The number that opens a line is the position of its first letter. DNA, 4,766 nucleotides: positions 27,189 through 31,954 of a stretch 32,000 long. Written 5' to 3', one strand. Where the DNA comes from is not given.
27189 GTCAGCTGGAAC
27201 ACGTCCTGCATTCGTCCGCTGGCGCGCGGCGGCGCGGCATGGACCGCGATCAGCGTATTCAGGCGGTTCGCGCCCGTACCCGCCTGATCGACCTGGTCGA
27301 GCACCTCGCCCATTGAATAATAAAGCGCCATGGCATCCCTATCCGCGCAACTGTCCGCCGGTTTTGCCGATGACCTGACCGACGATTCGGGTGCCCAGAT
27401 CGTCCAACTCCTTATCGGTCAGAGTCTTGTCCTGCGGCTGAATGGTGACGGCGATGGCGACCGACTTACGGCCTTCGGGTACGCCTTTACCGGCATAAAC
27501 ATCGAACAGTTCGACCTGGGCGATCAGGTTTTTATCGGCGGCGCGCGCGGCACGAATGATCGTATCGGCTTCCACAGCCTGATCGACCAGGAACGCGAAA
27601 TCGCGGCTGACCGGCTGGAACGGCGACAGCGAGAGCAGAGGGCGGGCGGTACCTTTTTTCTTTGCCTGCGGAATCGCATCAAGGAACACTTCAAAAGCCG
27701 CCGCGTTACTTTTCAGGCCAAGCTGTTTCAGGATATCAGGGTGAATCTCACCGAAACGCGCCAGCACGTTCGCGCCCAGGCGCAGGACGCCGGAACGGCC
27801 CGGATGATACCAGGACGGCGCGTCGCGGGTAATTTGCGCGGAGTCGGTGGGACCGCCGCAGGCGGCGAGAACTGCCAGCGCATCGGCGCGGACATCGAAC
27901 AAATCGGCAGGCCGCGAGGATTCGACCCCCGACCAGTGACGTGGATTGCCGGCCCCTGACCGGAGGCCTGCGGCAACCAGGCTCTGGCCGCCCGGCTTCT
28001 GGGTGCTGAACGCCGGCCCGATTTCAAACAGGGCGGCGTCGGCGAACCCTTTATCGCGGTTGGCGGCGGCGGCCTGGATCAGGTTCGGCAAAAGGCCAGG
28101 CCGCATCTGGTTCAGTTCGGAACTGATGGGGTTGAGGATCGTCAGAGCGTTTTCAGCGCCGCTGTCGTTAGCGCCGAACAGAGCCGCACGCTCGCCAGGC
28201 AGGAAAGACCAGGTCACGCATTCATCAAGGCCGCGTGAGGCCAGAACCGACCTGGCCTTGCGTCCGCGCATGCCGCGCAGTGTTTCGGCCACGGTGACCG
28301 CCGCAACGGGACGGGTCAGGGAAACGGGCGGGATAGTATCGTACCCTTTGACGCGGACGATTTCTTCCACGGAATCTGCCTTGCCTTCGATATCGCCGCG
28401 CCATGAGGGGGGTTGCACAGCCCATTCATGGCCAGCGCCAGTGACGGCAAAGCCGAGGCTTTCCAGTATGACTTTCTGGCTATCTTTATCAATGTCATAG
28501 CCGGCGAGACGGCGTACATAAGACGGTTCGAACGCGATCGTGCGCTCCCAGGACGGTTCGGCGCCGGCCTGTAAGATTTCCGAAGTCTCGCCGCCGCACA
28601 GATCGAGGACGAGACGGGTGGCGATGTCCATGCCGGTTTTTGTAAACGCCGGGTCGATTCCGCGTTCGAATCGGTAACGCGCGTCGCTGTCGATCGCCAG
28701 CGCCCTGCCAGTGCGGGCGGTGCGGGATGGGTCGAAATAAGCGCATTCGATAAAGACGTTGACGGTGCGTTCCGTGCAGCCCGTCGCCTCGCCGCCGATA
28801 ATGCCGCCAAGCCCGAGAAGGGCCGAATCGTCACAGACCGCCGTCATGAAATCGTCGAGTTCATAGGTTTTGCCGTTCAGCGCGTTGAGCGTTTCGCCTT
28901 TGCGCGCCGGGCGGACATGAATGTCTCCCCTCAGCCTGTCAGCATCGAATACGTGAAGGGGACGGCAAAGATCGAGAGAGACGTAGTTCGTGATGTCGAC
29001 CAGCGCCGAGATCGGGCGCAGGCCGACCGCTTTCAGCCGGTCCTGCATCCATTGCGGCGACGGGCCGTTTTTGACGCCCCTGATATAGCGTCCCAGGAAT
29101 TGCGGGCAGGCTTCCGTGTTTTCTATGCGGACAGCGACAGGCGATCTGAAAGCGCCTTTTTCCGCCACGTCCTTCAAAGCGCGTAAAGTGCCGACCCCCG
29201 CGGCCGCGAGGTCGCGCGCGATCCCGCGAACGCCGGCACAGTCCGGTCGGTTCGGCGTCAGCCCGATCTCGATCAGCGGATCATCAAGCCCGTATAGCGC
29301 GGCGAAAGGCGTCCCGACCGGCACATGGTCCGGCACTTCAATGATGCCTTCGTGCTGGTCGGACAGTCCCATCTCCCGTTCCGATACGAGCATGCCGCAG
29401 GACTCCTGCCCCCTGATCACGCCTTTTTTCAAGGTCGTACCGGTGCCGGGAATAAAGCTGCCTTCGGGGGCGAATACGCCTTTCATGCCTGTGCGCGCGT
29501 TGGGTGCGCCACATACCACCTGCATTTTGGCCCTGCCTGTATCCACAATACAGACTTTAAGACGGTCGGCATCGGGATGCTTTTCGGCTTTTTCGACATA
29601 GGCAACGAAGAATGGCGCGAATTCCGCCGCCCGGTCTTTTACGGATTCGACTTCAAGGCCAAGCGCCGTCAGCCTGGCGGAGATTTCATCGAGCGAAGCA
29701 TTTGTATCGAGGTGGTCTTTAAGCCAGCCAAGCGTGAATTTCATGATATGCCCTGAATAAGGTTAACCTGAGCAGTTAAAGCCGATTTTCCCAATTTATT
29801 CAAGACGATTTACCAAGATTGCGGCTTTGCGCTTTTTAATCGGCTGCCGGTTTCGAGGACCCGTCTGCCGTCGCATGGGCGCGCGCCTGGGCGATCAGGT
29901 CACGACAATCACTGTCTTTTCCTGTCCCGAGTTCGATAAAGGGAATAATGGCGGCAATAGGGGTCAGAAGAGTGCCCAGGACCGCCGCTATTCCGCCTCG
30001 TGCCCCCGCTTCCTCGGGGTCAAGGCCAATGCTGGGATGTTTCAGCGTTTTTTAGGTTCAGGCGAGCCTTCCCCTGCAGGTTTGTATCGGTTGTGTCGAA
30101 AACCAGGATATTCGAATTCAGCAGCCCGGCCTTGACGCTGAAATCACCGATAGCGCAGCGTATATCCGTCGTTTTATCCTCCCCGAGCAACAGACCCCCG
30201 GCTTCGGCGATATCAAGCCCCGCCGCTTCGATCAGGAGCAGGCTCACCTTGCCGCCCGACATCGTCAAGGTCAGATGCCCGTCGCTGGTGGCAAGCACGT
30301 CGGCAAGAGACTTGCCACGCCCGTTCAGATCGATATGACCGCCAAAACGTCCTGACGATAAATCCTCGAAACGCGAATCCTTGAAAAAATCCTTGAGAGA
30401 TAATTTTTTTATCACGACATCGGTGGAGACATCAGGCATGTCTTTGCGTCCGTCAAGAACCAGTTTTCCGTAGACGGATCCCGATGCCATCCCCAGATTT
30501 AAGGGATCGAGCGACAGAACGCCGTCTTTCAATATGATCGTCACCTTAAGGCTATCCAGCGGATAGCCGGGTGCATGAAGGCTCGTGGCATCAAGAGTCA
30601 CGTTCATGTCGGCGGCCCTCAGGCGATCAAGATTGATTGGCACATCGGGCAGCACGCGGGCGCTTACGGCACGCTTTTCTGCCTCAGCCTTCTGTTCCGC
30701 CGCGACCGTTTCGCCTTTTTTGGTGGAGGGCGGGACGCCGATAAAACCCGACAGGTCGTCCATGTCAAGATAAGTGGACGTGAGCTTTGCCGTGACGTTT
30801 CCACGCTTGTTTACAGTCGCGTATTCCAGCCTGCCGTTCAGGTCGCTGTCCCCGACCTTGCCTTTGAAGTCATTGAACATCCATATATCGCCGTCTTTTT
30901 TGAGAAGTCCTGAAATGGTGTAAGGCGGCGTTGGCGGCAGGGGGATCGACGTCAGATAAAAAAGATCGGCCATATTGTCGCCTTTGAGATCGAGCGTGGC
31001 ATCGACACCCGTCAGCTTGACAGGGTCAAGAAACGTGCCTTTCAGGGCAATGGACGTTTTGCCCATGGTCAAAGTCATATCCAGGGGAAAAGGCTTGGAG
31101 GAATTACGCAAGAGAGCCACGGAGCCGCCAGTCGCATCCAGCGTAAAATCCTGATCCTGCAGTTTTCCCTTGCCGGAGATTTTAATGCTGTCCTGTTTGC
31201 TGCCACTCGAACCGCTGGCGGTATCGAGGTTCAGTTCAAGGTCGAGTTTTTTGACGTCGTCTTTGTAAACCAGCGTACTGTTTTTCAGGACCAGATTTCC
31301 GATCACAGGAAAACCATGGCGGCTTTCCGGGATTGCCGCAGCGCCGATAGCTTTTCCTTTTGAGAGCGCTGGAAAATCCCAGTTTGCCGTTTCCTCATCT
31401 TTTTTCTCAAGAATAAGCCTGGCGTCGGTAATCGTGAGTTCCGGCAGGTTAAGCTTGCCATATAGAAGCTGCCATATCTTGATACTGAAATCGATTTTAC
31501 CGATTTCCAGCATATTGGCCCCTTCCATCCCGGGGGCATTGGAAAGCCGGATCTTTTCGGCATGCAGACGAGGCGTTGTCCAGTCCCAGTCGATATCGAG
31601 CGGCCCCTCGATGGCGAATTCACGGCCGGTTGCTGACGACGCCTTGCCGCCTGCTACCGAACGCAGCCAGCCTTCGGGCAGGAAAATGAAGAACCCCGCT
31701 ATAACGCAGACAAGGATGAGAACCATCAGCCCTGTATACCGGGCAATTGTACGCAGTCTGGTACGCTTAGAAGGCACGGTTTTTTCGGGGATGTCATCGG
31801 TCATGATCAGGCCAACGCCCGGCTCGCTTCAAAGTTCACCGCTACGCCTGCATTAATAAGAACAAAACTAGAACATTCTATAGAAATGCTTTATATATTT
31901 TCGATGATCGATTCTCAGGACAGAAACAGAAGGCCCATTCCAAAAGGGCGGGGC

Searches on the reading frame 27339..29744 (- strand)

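Call 63: search_protein_families(library=pfam, proteins=[window:27339-29744:-], max_evalue=0.001)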
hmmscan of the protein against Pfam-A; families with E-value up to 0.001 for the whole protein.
window:27339-29744:- (801 aa): 5 families
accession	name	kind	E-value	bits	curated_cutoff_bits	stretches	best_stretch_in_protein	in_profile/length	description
PF03483.22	B3_4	-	4.5e-67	225.4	29.3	1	212-384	1-174/174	B3/4 domain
PF17759.6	tRNA_synthFbeta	-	6.5e-40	137.3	22.4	1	477-686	4-212/214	Phenylalanyl tRNA synthetase beta chain CLM domain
PF03147.19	FDX-ACB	-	1.7e-25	89.7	31.1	1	707-800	1-94/94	Ferredoxin-fold anticodon binding domain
PF03484.21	B5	-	8.4e-21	74.4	28.6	1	403-468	1-67/67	tRNA synthetase B5 domain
PF01588.26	tRNA_bind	-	1.5e-19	70.3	27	1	47-145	3-95/96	Putative tRNA binding domain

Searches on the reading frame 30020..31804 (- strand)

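Call 63: search_protein_families(library=pfam, proteins=[window:30020-31804:-], max_evalue=0.001)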
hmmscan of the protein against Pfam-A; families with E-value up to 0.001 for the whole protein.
window:30020-31804:- (594 aa): 3 families
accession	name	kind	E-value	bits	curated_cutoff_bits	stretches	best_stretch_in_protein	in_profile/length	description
PF05170.20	AsmA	-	8.1e-53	180.6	29.8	1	23-566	12-606/607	AsmA family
PF05359.17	DUF748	-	9.9e-10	37.5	50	1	15-192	9-183/1037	Domain of Unknown Function (DUF748)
PF13116.12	YhdP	-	1.5e-08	33.5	46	1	19-216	9-187/1224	YhdP protein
